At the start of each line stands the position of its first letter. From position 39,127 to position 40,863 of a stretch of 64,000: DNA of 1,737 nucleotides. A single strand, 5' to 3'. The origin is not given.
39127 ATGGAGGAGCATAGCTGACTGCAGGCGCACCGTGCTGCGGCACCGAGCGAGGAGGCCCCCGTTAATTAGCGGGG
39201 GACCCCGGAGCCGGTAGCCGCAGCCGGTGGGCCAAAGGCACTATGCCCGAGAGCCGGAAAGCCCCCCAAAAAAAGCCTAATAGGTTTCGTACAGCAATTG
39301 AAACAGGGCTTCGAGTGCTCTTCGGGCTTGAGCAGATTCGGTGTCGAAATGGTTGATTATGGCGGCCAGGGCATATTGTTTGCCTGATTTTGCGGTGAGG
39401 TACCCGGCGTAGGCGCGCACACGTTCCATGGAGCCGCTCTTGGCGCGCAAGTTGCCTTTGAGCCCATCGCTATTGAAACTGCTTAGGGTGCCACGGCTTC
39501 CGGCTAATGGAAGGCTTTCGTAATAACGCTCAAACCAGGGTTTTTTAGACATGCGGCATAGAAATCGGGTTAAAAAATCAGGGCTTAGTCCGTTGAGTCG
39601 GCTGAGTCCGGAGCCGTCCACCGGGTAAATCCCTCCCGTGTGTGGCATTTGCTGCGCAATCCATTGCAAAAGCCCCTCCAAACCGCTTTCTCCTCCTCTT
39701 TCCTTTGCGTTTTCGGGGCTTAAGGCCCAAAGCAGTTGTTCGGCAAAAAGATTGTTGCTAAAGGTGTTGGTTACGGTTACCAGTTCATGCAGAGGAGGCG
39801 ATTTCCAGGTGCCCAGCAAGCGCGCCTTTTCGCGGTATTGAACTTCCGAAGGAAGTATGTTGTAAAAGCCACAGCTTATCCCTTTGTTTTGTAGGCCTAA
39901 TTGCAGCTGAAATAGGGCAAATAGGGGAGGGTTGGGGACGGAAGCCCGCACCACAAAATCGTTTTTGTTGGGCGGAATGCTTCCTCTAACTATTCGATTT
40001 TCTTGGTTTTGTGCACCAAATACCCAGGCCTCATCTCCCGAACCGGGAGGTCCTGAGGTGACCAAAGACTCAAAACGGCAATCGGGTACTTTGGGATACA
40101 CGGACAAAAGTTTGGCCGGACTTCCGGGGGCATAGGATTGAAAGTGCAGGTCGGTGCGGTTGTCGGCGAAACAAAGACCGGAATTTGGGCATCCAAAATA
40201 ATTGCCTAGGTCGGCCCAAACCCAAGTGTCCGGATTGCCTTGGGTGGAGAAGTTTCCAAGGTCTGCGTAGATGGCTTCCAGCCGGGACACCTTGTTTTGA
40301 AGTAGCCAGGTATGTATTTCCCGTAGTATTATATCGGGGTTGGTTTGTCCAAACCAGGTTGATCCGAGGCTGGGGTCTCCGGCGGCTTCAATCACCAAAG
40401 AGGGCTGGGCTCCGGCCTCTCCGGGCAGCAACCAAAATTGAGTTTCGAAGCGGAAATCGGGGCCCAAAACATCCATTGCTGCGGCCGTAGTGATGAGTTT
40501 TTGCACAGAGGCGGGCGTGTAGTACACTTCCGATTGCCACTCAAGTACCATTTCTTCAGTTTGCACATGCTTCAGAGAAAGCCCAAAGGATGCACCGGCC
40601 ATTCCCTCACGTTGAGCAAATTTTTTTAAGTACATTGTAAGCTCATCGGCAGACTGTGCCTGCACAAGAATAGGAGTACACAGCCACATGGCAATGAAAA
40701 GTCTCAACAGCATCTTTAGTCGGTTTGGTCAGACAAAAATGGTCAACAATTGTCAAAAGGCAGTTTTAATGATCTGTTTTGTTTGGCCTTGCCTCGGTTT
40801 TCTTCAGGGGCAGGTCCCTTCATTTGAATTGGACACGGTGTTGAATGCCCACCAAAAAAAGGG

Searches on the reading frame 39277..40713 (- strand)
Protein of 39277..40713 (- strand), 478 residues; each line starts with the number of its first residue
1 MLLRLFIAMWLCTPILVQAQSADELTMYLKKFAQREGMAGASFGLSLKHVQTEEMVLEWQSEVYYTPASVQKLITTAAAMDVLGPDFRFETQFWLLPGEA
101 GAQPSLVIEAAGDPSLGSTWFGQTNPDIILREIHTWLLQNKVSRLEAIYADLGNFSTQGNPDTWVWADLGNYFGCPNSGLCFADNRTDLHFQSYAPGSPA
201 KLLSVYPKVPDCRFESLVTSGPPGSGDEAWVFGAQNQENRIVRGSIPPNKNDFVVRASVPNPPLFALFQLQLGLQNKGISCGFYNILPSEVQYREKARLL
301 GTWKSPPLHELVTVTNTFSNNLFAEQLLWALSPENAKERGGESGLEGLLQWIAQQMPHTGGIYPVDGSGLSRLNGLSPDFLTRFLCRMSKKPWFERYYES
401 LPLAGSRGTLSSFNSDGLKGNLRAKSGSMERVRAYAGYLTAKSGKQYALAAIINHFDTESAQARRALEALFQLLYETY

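Call 72: find_encoding_contigs(protein=window:39277-40713:-, flank=10000, max_places=10)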
Protein window:39277-40713:- (478 aa): 2 contigs read that carry it; 1 place shown.
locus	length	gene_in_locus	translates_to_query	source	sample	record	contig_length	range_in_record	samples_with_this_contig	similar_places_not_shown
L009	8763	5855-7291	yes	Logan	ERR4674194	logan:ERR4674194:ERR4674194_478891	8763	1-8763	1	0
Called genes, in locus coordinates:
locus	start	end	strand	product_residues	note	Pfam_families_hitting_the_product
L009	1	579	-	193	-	?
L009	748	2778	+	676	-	PF03176:MMPL (faint), PF12349:Sterol-sensing (faint), PF00873:ACR_tran (weak)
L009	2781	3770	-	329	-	PF10023:Aminopep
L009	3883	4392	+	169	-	-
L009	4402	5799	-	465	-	PF23393:Beta-prop_WDR90_POC16_2nd (faint), PF24814:WD40_Prp19 (faint), PF25172:Beta-prop_WDR3_2nd (faint), PF25173:Beta-prop_WDR3_1st (faint), PF23381:Beta-prop_IFT122_1st (faint), PF23409:Beta-prop_EML (faint), PF25175:Beta-prop_WDR5 (faint), PF24807:WD40_CDC20-Fz (faint), +2 more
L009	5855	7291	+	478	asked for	PF02113:Peptidase_S13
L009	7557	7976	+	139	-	PF03652:RuvX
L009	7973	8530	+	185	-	PF01327:Pep_deformylase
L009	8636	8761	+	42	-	PF02421:FeoB_N, PF01926:MMR_HSR1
